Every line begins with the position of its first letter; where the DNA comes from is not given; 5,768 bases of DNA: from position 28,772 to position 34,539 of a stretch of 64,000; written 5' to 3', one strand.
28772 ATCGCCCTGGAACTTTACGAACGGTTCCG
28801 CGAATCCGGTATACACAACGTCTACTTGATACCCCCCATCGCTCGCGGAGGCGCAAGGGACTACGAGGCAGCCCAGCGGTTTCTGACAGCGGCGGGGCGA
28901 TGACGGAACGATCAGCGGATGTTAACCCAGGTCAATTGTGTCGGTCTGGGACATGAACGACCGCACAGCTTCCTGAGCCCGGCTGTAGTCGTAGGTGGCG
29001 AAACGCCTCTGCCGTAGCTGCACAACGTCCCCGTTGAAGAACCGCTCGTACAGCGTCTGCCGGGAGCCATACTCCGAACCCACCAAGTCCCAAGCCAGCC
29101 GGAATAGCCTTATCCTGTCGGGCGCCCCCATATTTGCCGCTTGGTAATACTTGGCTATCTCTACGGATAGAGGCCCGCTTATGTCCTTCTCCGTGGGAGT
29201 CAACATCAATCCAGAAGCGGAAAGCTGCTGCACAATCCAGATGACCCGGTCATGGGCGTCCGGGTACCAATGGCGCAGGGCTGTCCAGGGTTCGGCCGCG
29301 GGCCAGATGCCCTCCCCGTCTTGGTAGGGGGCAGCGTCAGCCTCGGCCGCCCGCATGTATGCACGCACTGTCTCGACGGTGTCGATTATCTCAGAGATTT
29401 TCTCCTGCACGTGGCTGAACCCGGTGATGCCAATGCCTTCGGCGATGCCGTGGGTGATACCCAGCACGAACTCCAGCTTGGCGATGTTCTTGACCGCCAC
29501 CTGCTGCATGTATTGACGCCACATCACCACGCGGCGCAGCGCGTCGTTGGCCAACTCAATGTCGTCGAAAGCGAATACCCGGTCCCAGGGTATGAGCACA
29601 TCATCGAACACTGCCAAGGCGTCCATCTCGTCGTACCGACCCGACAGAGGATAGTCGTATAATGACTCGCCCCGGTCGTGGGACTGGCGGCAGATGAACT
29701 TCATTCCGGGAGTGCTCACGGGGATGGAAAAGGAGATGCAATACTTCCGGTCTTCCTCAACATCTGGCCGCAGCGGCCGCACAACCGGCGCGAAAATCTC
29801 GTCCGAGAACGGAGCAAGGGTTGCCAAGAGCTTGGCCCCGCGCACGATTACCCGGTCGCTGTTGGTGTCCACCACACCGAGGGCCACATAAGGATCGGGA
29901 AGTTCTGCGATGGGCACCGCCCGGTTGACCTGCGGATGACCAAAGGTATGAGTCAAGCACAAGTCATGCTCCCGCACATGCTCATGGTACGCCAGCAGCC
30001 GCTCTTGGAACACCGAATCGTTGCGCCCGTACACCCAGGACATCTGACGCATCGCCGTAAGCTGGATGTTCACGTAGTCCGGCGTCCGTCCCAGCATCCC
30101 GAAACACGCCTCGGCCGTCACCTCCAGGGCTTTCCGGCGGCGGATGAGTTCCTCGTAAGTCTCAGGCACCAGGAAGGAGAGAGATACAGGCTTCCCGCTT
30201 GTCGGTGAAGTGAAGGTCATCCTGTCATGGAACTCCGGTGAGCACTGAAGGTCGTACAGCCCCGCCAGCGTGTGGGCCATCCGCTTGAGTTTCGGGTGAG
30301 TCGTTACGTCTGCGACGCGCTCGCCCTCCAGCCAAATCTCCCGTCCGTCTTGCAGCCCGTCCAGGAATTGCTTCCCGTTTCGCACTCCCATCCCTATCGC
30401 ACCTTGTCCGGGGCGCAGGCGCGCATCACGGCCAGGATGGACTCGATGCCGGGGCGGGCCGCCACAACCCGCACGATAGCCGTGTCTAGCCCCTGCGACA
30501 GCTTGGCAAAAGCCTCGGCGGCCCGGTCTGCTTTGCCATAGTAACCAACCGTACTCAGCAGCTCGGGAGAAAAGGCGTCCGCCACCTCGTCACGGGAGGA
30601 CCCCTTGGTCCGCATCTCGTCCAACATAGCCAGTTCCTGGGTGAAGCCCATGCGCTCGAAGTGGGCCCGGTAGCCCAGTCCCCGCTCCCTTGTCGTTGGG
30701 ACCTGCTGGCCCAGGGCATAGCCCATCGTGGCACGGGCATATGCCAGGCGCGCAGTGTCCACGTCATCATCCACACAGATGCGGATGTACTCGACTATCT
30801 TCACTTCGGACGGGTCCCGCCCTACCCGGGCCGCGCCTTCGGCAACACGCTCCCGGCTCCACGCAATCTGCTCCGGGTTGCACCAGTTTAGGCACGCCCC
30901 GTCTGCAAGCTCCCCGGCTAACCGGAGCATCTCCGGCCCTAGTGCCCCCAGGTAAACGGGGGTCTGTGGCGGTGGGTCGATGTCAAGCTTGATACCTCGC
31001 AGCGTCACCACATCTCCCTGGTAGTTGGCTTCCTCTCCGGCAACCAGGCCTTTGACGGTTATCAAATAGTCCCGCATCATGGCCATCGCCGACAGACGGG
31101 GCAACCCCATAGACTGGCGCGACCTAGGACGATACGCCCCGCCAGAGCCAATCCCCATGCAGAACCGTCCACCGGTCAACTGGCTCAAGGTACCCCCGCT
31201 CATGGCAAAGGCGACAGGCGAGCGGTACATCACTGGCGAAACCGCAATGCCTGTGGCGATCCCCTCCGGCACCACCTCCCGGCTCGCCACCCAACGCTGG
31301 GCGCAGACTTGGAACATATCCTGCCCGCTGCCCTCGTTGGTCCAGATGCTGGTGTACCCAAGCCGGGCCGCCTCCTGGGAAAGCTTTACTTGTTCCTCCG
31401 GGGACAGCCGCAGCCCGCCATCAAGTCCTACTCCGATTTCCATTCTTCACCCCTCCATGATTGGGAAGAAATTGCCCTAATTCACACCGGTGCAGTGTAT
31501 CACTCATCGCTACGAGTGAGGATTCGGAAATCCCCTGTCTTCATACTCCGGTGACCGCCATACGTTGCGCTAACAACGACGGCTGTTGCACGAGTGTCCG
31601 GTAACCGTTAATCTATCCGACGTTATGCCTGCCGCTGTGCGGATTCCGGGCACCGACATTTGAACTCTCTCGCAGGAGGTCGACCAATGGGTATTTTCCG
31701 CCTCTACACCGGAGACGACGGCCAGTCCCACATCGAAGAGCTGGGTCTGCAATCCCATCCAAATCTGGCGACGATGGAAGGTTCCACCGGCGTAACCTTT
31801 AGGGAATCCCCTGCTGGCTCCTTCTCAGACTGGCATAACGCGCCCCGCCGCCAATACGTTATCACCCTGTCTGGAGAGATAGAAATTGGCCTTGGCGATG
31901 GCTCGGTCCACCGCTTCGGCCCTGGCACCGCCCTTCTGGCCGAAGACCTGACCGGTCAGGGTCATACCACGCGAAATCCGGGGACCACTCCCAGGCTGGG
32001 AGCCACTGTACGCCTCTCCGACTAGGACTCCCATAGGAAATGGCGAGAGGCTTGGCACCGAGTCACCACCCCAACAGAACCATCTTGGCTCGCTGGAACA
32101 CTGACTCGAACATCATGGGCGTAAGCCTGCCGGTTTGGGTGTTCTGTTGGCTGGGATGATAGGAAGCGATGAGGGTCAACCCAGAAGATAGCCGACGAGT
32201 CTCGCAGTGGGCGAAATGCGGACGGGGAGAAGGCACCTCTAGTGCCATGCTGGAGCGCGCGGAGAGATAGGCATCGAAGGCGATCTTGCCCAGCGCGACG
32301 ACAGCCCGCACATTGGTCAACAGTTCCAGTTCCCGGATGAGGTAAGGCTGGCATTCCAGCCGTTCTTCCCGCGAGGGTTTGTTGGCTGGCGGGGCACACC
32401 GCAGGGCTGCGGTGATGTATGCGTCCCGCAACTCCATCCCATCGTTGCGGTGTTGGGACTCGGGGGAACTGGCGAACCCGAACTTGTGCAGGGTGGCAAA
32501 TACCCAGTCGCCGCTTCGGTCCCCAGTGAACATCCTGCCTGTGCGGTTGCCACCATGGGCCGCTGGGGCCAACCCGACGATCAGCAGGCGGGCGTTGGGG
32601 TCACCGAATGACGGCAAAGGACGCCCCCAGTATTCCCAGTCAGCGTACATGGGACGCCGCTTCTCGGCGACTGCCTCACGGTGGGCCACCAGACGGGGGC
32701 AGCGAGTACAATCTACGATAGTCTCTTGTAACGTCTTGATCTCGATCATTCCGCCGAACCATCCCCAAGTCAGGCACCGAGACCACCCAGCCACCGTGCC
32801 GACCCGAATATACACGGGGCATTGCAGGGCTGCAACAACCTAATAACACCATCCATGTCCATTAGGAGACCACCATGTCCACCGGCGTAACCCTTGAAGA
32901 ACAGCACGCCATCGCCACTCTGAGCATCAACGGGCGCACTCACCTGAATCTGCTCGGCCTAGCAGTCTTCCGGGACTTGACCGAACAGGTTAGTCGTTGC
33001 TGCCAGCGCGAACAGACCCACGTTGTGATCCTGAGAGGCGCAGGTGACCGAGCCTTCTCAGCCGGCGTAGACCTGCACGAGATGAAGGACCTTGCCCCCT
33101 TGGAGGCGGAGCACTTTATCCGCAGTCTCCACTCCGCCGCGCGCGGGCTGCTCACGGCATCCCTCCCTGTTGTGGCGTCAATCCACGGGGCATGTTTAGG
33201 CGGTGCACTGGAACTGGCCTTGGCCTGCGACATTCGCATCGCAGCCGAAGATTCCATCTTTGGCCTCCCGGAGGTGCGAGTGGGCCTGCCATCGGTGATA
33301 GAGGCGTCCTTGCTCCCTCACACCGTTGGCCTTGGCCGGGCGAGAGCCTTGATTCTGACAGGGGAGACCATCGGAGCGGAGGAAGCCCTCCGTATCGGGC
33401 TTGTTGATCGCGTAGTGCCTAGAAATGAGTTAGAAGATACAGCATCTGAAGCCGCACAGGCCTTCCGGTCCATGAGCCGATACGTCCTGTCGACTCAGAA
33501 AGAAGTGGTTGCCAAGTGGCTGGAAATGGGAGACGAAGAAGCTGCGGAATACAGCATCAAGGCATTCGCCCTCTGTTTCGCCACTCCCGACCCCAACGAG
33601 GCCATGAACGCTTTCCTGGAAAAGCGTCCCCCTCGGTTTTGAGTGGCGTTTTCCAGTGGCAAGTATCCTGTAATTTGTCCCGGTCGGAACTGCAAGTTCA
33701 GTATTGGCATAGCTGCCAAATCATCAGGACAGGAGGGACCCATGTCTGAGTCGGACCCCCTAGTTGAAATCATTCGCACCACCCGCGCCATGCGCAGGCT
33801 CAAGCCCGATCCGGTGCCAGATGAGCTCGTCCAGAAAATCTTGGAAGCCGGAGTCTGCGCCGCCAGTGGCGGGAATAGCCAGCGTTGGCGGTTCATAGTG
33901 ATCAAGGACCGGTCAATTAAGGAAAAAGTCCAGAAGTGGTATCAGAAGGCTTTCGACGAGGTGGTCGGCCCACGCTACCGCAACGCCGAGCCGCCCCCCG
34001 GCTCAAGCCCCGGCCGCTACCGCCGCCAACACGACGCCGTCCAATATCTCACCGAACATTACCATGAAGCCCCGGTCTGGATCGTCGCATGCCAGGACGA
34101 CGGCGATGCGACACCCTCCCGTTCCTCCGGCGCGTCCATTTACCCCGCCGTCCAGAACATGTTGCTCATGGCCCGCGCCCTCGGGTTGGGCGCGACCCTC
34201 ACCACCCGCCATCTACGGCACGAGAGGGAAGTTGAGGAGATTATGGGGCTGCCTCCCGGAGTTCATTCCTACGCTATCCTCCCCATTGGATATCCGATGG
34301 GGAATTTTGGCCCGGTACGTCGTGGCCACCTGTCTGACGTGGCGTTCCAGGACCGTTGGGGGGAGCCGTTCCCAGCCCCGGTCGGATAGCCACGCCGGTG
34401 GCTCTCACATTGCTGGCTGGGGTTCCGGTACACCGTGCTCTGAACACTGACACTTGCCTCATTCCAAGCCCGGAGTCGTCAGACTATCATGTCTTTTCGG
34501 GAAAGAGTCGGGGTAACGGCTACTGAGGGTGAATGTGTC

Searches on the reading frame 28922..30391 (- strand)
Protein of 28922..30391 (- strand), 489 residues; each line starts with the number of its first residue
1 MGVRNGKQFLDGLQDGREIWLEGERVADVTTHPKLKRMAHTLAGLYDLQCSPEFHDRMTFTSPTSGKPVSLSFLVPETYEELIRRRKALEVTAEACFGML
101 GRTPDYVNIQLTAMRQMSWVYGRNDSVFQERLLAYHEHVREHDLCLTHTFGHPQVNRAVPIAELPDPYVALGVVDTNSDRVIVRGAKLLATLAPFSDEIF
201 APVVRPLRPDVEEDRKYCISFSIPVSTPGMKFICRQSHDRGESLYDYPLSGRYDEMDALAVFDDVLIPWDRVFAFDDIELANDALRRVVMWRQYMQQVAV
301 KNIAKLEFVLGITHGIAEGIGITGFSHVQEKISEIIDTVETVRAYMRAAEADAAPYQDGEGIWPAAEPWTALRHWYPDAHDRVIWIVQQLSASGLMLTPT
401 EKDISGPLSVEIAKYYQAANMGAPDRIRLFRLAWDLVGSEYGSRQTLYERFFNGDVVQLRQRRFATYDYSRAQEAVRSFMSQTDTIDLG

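Call 68: search_protein_families(library=pfam, proteins=[window:28922-30391:-], max_evalue=0.00001)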
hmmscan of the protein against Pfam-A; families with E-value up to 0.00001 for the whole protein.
window:28922-30391:- (489 aa): 2 families
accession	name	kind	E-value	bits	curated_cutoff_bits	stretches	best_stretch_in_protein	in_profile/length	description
PF11794.13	HpaB_N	-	6.9e-87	291.9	35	1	6-273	2-269/270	4-hydroxyphenylacetate 3-hydroxylase N terminal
PF03241.18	HpaB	-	1.2e-51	175.2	25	1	290-480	10-201/202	4-hydroxyphenylacetate 3-hydroxylase C terminal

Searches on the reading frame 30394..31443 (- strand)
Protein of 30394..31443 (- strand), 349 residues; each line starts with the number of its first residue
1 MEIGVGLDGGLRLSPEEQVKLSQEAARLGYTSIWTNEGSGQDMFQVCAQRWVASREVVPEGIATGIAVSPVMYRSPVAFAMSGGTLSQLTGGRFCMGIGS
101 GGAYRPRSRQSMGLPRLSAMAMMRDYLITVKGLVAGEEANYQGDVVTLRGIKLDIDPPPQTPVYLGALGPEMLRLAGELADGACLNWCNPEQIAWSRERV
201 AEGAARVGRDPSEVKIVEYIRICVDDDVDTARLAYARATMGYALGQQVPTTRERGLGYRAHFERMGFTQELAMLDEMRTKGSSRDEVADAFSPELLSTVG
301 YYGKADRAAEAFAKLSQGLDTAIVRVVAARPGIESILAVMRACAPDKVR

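Call 68: search_protein_families(library=pfam, proteins=[window:30394-31443:-], max_evalue=0.00001)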
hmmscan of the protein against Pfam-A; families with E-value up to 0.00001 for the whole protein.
window:30394-31443:- (349 aa): 1 family
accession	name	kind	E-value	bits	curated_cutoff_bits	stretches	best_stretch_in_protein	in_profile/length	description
PF00296.26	Bac_luciferase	-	7.5e-45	154.1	27.9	1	14-317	21-309/314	Luciferase-like monooxygenase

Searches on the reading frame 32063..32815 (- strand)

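Call 68: search_protein_families(library=pfam, proteins=[window:32063-32815:-], max_evalue=0.00001)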
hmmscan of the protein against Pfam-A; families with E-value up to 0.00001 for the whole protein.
window:32063-32815:- (250 aa): 1 family
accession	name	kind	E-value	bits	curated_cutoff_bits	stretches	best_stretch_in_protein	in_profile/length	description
PF03167.25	UDG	-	2.7e-27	96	24.3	1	68-242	1-139/141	Uracil DNA glycosylase superfamily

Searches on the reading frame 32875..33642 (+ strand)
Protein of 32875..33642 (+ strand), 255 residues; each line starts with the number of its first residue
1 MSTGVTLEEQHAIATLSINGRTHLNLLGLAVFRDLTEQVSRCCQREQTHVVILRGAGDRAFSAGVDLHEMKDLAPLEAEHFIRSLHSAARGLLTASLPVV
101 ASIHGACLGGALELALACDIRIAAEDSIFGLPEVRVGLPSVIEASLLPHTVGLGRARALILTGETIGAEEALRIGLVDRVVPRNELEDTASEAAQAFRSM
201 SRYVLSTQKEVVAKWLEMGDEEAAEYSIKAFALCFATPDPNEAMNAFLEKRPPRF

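Call 68: search_protein_families(library=pfam, proteins=[window:32875-33642:+], max_evalue=0.00001)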
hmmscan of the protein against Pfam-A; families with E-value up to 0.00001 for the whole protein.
window:32875-33642:+ (255 aa): 2 families
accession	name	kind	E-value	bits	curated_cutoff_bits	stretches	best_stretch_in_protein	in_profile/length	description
PF00378.25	ECH_1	-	6.5e-51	173.5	27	1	8-255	1-248/251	Enoyl-CoA hydratase/isomerase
PF16113.10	ECH_2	-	1.4e-30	107.4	27.2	1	15-247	3-238/335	Enoyl-CoA hydratase/isomerase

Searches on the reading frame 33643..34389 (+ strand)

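Call 68: search_protein_families(library=pfam, proteins=[window:33643-34389:+], max_evalue=0.00001)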
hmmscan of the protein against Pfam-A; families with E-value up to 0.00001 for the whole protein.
window:33643-34389:+ (248 aa): 1 family
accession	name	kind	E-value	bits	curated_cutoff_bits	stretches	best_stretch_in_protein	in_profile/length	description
PF00881.29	Nitroreductase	-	3.1e-26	93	23.5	1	44-217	1-167/167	Nitroreductase family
